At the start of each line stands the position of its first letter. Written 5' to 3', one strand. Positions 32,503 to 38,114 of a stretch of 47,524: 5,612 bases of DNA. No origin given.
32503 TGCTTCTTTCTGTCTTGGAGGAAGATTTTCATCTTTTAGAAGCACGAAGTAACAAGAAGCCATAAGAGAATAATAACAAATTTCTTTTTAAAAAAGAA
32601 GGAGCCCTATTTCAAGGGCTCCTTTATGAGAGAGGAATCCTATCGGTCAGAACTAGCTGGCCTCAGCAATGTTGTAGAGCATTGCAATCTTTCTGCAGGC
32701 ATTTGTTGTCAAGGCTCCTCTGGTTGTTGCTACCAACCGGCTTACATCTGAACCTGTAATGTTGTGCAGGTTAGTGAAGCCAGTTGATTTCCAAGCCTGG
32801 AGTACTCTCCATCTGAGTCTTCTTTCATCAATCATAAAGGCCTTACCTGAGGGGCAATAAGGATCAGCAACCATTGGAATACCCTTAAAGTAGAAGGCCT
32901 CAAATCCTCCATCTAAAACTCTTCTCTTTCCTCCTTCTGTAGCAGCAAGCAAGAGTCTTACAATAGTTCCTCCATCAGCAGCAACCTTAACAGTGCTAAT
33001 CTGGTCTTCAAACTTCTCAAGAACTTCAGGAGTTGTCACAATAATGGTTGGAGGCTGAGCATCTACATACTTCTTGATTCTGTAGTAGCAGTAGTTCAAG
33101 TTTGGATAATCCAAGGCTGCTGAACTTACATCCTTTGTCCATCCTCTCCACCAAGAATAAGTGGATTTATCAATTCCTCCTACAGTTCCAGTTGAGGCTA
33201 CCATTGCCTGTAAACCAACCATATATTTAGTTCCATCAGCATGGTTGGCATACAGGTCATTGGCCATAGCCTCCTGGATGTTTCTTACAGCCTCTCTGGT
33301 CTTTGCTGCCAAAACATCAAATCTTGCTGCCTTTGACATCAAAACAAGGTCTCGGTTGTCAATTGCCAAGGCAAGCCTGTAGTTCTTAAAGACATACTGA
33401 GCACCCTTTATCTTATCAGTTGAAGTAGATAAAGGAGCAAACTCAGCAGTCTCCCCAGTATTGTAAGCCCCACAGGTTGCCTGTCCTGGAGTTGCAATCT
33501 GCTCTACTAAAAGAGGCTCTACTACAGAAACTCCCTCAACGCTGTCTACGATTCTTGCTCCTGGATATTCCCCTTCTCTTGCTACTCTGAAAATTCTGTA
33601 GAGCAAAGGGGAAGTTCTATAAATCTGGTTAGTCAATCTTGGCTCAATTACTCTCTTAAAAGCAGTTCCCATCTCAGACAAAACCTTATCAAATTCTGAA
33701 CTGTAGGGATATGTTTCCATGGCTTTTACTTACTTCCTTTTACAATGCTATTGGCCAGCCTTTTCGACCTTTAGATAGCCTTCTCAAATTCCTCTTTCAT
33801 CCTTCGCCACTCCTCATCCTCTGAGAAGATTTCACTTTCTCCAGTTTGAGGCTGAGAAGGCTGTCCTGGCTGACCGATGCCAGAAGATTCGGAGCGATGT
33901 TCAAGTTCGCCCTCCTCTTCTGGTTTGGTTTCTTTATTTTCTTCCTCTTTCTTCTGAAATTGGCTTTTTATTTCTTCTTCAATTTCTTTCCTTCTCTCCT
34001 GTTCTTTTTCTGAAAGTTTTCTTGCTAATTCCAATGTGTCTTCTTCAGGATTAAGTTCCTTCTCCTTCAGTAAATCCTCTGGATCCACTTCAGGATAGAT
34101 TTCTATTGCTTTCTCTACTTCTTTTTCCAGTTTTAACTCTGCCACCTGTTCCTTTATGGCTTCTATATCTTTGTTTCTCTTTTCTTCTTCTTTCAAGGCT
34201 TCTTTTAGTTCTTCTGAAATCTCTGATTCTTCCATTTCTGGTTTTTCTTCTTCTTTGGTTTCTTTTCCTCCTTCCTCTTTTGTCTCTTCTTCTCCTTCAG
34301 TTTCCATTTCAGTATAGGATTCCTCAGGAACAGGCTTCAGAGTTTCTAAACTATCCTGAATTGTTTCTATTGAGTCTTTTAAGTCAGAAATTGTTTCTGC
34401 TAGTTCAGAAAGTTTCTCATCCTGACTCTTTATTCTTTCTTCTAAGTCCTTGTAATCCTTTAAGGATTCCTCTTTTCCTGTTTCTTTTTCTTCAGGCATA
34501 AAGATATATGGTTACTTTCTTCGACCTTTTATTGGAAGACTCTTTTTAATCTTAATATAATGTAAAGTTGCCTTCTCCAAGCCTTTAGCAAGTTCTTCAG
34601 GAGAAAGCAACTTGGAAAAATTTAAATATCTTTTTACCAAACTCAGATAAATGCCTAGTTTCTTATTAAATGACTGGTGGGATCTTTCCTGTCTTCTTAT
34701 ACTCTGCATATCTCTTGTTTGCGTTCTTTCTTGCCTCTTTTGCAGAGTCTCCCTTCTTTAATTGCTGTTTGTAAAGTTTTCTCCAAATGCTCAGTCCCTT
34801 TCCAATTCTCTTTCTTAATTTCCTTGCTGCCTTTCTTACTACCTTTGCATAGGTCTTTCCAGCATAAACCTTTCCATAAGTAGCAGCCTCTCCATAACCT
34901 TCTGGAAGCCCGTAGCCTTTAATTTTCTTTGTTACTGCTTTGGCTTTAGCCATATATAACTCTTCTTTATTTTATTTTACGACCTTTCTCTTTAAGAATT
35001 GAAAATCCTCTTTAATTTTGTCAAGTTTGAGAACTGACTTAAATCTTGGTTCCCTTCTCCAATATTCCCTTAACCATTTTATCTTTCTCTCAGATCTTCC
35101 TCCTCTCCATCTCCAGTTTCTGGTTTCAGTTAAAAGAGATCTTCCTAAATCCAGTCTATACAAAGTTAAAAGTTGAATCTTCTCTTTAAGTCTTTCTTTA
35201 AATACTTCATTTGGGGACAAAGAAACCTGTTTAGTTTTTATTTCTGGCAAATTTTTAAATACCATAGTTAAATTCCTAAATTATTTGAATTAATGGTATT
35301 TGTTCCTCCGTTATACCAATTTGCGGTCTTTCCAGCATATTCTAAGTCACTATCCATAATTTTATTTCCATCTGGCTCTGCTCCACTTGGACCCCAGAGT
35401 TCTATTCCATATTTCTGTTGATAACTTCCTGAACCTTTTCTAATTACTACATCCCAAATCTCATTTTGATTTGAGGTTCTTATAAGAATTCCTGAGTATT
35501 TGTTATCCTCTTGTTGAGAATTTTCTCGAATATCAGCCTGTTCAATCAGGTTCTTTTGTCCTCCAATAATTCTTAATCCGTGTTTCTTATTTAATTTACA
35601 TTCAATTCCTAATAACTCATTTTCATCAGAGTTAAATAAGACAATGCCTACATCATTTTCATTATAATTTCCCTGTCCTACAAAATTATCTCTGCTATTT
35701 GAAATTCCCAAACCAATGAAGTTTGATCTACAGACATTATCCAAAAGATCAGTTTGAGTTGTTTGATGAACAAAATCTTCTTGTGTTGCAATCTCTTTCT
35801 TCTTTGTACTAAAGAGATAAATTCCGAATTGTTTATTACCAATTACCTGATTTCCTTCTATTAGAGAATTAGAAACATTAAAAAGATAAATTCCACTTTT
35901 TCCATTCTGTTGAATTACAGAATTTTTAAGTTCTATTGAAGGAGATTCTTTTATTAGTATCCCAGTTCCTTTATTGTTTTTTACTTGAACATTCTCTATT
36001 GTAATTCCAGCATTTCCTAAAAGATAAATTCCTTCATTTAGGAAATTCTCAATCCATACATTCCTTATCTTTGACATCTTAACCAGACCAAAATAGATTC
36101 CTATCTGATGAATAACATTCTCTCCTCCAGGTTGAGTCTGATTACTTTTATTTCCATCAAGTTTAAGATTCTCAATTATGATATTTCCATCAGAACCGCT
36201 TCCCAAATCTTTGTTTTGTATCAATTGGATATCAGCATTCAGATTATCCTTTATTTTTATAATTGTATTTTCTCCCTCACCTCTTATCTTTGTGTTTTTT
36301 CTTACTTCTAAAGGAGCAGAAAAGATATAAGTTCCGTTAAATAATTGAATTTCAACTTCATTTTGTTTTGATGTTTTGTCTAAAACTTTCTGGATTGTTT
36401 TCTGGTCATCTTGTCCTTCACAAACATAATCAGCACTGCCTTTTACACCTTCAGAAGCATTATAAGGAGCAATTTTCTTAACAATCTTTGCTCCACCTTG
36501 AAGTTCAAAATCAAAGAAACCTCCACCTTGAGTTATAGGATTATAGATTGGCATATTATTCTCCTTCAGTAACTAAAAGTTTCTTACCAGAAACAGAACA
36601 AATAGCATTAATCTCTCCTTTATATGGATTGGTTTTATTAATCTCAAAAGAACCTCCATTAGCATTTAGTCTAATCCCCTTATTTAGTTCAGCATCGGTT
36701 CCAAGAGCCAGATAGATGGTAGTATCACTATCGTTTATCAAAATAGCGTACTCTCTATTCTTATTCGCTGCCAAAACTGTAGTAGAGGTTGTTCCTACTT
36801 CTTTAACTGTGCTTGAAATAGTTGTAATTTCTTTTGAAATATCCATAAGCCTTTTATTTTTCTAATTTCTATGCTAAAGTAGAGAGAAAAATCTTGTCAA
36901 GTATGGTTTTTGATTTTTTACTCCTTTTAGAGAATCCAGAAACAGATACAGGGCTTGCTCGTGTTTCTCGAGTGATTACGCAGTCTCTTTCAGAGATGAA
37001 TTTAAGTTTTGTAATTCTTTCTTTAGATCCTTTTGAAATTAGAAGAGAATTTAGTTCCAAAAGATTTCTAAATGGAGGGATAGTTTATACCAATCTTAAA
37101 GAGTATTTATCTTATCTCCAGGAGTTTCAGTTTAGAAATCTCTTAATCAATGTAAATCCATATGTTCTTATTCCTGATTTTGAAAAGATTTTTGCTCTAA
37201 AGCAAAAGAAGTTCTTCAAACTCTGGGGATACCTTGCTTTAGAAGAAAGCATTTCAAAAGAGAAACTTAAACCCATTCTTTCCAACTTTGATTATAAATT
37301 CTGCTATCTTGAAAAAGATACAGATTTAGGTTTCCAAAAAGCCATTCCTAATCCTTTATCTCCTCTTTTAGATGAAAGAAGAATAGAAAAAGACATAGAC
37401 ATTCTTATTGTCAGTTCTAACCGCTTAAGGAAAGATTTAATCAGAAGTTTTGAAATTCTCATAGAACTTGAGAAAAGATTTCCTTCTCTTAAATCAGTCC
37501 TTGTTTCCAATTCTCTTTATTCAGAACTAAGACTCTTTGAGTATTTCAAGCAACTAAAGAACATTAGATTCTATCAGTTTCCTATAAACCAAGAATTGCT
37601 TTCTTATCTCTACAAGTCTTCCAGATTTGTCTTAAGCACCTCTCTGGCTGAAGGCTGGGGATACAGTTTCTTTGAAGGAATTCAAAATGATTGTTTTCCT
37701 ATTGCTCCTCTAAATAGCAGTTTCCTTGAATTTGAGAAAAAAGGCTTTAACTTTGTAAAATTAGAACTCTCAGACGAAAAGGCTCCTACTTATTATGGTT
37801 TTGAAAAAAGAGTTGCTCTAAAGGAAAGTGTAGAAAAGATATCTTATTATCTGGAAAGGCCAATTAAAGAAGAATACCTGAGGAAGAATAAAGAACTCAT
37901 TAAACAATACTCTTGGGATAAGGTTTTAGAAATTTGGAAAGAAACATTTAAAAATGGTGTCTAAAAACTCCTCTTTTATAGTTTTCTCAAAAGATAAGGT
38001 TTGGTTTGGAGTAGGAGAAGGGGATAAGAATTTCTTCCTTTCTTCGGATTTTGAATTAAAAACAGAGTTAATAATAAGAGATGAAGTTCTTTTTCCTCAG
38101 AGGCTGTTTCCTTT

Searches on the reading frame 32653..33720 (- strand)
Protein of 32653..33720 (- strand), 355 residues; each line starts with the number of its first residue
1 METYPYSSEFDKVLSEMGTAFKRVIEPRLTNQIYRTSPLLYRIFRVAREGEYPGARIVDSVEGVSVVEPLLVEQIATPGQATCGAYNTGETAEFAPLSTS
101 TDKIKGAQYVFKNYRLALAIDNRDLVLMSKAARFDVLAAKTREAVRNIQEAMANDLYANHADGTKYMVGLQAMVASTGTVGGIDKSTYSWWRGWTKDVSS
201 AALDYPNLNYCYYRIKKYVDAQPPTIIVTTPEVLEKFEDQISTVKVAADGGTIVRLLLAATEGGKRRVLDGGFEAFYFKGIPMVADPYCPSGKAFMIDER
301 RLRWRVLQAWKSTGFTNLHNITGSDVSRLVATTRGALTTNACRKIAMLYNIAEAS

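Call 6: search_protein_families(library=phrogs, proteins=[window:32653-33720:-], max_evalue=0.01)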
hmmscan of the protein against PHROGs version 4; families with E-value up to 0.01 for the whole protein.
window:32653-33720:- (355 aa): 2 families
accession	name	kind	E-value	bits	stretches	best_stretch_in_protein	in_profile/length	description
phrog_9953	-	head and packaging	1.6e-22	81.3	1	99-316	77-292/329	major head protein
phrog_14242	-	head and packaging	1.1e-06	28.6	1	154-302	204-337/396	major head protein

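Call 7: search_protein_families(library=pfam, proteins=[window:32653-33720:-], max_evalue=0.01)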
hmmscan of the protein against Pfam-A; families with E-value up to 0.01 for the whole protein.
window:32653-33720:- (355 aa): 1 family
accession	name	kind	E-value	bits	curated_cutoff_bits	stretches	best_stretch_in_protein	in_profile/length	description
PF17236.8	SU10_MCP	-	0.0037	17.3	24.1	0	138-346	110-286/292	SU10 major capsid protein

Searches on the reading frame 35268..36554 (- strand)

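Call 6: search_protein_families(library=phrogs, proteins=[window:35268-36554:-], max_evalue=0.01)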
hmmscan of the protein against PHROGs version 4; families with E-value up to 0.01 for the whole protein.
window:35268-36554:- (428 aa): 4 families
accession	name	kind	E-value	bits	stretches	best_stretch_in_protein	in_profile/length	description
phrog_7458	-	tail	5.1e-11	42.6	2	153-273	601-724/732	tail spike protein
phrog_11699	-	tail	4e-07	30.1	1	21-99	37-115/553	minor tail protein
phrog_2234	-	tail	4.3e-07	30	1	48-141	199-297/757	tail spike protein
phrog_7173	-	tail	0.00062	19.7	1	161-258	442-542/626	tail spike protein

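Call 7: search_protein_families(library=pfam, proteins=[window:35268-36554:-], max_evalue=0.01)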
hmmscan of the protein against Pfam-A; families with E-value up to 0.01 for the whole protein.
window:35268-36554:- (428 aa): 2 families
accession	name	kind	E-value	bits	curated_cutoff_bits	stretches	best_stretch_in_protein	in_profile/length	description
PF13229.12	Beta_helix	-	7e-21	74.9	25.9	2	157-250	7-100/158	Right handed beta helix region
PF05048.19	NosD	-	1.9e-14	54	23.6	2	113-255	30-164/212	Periplasmic copper-binding protein (NosD)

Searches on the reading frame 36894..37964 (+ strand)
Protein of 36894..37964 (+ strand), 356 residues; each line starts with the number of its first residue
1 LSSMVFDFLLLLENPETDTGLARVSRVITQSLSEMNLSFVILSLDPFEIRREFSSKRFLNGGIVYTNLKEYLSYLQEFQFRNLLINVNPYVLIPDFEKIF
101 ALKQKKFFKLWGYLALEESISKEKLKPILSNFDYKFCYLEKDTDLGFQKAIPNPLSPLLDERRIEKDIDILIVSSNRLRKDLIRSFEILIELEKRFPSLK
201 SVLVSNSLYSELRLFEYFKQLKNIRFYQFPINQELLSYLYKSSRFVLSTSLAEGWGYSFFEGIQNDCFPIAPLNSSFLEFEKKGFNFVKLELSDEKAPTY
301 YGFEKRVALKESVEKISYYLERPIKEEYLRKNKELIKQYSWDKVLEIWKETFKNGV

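Call 11: search_protein_families(library=phrogs, proteins=[window:36894-37964:+], max_evalue=0.01)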
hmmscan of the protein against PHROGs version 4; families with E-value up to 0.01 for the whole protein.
window:36894-37964:+ (356 aa): 1 family
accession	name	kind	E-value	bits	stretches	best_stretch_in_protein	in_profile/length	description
phrog_2170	-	moron, auxiliary metabolic gene and host takeover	1.4e-13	51.7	1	9-354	6-371/374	glycosyltransferase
